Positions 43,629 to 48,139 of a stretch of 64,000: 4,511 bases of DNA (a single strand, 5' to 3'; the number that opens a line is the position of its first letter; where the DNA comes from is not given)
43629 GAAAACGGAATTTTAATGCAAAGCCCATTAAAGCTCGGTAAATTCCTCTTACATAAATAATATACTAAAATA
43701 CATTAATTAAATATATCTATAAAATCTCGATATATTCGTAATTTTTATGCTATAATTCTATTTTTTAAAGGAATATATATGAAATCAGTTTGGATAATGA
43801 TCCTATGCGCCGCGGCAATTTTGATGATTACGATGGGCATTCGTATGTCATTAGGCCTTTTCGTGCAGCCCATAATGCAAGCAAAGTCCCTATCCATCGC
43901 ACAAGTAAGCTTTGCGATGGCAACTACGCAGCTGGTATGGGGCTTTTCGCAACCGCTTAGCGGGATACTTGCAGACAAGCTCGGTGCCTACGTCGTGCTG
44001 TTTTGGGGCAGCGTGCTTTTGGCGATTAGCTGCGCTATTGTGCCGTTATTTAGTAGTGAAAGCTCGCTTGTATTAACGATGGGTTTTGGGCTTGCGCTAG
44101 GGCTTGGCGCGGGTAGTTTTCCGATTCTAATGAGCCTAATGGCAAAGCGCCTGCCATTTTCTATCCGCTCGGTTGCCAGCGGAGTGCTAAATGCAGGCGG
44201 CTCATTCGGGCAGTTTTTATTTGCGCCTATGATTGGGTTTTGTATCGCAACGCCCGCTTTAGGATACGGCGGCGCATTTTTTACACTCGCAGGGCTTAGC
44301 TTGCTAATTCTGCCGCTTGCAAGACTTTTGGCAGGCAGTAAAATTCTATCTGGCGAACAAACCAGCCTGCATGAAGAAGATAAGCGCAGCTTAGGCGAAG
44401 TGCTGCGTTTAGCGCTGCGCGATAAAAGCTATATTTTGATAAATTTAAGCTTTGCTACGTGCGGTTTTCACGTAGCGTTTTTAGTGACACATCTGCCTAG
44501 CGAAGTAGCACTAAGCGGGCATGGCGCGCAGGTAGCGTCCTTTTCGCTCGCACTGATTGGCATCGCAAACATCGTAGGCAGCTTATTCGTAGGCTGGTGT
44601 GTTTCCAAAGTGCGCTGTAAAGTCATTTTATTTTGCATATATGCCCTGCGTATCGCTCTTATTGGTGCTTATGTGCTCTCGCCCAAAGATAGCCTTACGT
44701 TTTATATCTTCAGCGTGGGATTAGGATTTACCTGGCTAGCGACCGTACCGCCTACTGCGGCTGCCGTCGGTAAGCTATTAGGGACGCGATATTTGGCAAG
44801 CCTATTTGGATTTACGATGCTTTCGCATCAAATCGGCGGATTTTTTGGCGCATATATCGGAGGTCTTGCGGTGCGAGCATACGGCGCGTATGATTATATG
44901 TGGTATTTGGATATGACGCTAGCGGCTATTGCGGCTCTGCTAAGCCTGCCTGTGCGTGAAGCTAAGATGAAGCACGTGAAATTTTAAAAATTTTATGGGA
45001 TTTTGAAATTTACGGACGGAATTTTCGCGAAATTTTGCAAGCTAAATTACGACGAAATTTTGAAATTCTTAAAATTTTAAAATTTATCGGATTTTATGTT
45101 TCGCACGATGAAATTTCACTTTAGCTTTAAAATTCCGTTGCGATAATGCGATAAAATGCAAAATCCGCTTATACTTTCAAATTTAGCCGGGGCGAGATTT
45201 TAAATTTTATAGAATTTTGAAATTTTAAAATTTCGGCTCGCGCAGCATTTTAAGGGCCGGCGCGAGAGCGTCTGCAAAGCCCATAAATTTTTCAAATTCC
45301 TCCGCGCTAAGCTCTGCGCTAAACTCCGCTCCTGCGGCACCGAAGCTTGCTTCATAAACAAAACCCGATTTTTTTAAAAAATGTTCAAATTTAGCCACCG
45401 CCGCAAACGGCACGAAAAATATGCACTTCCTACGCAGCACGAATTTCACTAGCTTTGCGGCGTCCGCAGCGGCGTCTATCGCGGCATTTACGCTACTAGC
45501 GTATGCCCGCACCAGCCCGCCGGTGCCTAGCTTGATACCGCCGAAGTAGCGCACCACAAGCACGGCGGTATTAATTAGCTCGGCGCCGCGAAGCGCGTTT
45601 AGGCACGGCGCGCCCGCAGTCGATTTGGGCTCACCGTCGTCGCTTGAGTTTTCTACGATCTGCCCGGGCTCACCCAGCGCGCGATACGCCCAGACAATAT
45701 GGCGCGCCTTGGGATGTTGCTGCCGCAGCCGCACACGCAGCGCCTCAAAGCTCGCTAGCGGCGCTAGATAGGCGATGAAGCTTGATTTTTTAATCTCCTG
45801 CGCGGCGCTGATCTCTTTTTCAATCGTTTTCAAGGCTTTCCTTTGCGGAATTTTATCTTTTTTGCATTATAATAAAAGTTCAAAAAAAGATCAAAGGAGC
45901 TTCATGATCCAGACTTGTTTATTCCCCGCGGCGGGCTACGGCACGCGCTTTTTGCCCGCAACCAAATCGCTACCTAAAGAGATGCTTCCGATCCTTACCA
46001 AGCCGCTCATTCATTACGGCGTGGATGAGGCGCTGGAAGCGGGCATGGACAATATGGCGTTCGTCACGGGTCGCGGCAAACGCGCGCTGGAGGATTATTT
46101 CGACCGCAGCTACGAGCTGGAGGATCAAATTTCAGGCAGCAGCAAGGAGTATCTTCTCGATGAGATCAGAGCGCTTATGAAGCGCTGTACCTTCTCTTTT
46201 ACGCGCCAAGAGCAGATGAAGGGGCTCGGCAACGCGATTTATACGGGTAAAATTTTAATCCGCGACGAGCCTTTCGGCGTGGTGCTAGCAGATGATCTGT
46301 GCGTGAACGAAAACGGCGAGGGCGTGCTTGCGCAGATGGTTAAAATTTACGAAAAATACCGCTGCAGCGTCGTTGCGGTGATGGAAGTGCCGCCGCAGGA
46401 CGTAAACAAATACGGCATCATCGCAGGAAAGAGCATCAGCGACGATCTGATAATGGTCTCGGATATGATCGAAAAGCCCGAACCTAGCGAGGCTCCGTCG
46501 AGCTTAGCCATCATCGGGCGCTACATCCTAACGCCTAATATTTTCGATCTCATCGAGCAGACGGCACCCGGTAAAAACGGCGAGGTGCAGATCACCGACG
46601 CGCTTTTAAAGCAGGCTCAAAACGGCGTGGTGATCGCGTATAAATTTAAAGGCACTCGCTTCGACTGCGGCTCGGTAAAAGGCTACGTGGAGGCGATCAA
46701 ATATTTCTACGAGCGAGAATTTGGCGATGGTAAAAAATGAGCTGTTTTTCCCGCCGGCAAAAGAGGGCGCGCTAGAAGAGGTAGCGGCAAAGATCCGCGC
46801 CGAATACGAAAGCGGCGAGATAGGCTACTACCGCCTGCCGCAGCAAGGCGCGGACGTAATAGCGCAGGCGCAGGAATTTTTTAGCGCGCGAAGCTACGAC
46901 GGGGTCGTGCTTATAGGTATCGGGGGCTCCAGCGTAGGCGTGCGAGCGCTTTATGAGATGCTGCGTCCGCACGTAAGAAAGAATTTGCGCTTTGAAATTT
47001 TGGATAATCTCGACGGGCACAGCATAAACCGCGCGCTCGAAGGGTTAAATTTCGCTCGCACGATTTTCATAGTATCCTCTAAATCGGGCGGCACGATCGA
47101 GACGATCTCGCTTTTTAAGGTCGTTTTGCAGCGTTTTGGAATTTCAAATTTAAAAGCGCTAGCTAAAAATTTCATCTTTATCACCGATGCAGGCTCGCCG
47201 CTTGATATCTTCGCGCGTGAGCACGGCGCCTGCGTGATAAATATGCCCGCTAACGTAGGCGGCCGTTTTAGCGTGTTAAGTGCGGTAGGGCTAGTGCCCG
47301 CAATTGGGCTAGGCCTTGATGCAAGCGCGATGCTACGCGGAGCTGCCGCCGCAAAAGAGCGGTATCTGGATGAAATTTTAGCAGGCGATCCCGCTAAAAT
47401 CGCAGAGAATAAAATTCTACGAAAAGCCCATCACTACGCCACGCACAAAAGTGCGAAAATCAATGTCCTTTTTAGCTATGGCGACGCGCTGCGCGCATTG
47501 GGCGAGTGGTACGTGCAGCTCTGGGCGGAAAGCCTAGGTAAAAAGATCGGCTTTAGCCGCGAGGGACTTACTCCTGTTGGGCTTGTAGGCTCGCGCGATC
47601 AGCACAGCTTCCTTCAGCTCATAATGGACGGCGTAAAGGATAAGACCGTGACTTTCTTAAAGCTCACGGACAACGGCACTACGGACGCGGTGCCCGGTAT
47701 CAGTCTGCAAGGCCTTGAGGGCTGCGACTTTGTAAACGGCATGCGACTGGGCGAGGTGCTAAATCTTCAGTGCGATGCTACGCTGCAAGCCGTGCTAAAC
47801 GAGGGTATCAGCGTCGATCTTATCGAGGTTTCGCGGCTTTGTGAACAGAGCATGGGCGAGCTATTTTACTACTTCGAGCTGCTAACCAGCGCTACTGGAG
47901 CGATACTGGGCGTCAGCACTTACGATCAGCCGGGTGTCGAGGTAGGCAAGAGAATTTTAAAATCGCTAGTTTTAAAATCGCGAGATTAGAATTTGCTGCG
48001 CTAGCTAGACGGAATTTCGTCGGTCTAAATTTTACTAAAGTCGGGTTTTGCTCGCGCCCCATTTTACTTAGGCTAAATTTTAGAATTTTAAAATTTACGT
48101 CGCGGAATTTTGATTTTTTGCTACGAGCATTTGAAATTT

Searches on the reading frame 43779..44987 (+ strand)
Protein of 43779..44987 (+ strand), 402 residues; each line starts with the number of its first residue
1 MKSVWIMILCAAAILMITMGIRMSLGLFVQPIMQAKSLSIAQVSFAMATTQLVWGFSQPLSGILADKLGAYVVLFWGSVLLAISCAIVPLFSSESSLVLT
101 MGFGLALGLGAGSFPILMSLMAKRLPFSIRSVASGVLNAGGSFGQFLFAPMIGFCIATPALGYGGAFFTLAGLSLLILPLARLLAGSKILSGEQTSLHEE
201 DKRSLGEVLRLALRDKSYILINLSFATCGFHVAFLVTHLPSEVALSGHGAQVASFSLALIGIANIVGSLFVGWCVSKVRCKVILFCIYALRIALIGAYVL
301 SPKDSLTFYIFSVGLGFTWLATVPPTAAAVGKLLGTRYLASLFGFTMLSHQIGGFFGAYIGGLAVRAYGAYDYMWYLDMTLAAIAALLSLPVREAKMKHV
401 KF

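Call 14: search_protein_families(library=pfam, proteins=[window:43779-44987:+], max_evalue=0.001)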
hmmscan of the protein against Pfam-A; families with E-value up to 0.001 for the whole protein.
window:43779-44987:+ (402 aa): 1 family
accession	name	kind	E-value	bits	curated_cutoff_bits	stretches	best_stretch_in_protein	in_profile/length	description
PF07690.21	MFS_1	-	2.2e-30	106.2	33.4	2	13-358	4-347/347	Major Facilitator Superfamily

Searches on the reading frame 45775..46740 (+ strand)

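Call 14: search_protein_families(library=pfam, proteins=[window:45775-46740:+], max_evalue=0.001)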
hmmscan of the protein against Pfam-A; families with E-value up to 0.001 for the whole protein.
window:45775-46740:+ (321 aa): 1 family
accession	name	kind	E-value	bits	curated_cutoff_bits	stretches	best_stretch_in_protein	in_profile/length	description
PF00483.29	NTP_transferase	-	3.1e-28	99.4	21.2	1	52-309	6-240/245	Nucleotidyl transferase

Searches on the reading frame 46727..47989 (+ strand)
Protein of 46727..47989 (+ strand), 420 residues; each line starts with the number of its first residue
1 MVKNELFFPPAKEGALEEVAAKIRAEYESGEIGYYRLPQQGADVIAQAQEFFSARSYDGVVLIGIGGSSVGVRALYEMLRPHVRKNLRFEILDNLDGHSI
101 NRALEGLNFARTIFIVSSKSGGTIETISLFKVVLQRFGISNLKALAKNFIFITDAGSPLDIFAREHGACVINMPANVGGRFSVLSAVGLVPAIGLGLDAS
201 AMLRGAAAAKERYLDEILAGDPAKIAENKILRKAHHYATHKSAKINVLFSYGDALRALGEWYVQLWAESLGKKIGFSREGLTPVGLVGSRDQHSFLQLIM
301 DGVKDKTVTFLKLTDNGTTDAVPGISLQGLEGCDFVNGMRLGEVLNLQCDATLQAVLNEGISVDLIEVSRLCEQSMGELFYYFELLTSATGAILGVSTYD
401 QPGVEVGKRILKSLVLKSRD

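Call 14: search_protein_families(library=pfam, proteins=[window:46727-47989:+], max_evalue=0.001)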
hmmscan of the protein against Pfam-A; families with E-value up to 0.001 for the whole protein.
window:46727-47989:+ (420 aa): 1 family
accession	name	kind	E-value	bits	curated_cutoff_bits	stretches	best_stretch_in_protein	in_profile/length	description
PF00342.24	PGI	-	1.9e-31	109.7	22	2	56-310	95-352/486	Phosphoglucose isomerase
